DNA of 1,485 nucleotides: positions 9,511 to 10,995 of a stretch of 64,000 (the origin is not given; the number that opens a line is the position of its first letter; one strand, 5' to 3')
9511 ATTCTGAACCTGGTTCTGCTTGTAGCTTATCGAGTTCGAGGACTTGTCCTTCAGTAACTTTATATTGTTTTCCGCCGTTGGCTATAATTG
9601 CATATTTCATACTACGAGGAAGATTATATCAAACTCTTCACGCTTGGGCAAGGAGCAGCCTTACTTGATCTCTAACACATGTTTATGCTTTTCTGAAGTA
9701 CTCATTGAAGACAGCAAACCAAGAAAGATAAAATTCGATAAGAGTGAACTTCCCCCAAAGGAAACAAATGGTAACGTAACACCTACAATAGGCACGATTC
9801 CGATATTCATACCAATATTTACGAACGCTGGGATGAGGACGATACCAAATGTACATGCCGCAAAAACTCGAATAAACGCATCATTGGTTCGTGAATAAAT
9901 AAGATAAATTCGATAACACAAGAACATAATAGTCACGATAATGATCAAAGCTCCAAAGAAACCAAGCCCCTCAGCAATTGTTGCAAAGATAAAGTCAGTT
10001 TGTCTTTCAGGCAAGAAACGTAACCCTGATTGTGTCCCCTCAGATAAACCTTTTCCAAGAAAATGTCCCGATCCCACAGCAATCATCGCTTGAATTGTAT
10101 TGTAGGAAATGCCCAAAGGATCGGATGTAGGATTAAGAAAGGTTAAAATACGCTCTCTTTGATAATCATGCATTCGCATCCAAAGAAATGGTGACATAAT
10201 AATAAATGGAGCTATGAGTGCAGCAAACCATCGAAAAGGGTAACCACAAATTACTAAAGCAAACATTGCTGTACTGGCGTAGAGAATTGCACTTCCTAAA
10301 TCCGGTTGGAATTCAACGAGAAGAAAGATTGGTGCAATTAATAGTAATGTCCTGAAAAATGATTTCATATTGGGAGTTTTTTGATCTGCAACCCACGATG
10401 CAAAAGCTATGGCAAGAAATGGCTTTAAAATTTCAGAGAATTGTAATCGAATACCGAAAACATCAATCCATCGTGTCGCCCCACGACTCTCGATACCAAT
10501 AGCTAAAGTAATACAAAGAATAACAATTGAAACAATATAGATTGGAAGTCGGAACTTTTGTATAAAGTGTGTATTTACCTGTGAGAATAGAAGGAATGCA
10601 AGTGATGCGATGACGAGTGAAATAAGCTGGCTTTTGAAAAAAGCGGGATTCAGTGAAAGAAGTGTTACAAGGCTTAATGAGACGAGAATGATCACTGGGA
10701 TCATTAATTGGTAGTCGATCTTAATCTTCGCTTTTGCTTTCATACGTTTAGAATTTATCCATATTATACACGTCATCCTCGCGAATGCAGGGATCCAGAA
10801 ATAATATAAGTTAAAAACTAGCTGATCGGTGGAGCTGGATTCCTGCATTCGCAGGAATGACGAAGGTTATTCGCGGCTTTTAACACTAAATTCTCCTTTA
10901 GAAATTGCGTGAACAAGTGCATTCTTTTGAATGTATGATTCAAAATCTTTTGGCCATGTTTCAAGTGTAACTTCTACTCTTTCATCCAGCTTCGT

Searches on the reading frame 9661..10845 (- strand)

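Call 17: search_protein_families(library=pfam, proteins=[window:9661-10845:-], max_evalue=0.001)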
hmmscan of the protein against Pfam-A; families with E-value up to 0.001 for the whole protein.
window:9661-10845:- (394 aa): 1 family
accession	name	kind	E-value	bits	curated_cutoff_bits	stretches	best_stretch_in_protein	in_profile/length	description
PF01098.24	FTSW_RODA_SPOVE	-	2.1e-84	284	26.4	1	47-386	12-355/356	Cell cycle protein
